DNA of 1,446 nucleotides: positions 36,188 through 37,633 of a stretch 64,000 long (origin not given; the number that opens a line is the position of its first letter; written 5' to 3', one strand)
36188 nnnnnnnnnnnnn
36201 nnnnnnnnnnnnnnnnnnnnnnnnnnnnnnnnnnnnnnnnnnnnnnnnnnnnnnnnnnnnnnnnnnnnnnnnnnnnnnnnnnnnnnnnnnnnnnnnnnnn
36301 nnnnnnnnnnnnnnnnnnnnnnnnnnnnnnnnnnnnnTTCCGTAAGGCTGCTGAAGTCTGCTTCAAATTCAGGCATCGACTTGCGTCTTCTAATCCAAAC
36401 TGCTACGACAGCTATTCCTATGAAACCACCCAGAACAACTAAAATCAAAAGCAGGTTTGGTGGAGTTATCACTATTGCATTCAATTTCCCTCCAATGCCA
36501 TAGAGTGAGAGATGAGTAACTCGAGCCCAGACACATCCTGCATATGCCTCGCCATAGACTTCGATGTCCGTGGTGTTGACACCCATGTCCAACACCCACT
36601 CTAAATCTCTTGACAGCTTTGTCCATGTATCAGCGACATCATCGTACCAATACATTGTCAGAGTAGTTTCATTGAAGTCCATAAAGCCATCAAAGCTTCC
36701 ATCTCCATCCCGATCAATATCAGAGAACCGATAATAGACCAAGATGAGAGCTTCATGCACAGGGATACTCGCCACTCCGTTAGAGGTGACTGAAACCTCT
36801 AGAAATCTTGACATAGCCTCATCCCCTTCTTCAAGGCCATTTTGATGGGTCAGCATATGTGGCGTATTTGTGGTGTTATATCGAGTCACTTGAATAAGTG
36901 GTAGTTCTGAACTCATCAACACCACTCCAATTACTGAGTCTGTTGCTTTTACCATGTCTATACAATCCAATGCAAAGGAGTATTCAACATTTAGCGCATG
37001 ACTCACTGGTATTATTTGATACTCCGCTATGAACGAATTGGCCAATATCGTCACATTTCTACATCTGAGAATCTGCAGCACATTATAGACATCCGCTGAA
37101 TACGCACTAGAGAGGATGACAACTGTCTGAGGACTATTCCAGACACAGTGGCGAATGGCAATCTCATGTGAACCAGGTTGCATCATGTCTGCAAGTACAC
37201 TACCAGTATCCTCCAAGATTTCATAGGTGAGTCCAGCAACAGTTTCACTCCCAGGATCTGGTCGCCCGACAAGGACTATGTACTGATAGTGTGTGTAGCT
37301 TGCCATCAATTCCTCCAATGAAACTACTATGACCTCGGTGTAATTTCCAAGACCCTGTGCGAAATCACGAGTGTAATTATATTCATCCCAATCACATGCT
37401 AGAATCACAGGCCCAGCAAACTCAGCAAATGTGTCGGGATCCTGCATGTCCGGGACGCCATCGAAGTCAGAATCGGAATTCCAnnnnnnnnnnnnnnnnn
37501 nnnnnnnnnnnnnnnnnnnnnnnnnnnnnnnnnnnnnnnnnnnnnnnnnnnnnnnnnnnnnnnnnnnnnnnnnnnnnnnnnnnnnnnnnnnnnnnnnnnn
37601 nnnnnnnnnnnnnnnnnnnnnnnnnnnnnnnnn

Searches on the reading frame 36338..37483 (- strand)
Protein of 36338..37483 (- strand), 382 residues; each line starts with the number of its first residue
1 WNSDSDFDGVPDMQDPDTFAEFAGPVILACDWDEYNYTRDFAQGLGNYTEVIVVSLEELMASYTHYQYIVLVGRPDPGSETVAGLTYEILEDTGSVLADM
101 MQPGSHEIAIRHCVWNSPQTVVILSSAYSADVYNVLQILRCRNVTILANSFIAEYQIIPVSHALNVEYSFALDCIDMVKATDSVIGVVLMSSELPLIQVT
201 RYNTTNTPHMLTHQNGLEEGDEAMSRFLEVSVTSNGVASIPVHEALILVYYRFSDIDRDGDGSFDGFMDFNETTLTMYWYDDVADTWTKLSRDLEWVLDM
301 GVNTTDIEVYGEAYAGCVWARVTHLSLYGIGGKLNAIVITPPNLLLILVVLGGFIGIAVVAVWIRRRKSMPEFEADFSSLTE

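Call 62: find_homologous_proteins(query=window:36338-37483:-, max_evalue=0.00001)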
Query window:36338-37483:- (382 aa): 7 proteins with E <= 0.00001 among 3054 candidates.
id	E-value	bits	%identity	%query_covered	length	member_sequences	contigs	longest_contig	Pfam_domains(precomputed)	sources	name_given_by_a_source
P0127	1.0e-107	379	49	96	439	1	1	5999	-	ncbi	ncbi:MAG: hypothetical protein ACFFD6_04070, partial [Candidatus Thorarchaeota archaeon]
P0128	1.9e-105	371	48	96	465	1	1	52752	PF18884.6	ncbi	ncbi:MAG: hypothetical protein ACFFDV_01960, partial [Candidatus Thorarchaeota archaeon]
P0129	1.3e-98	349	48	87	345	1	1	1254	-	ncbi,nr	ncbi:MAG: hypothetical protein IH631_09770, partial [Candidatus Thorarchaeota archaeon]|nr:hypotheti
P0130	3.1e-95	338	45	97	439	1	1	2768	PF18884.6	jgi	-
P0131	4.9e-93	330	45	96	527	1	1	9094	-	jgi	jgi:hypothetical protein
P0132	6.2e-72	261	47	72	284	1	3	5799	-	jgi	jgi:hypothetical protein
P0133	1.0e-32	132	42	37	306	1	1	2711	PF08546.18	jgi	-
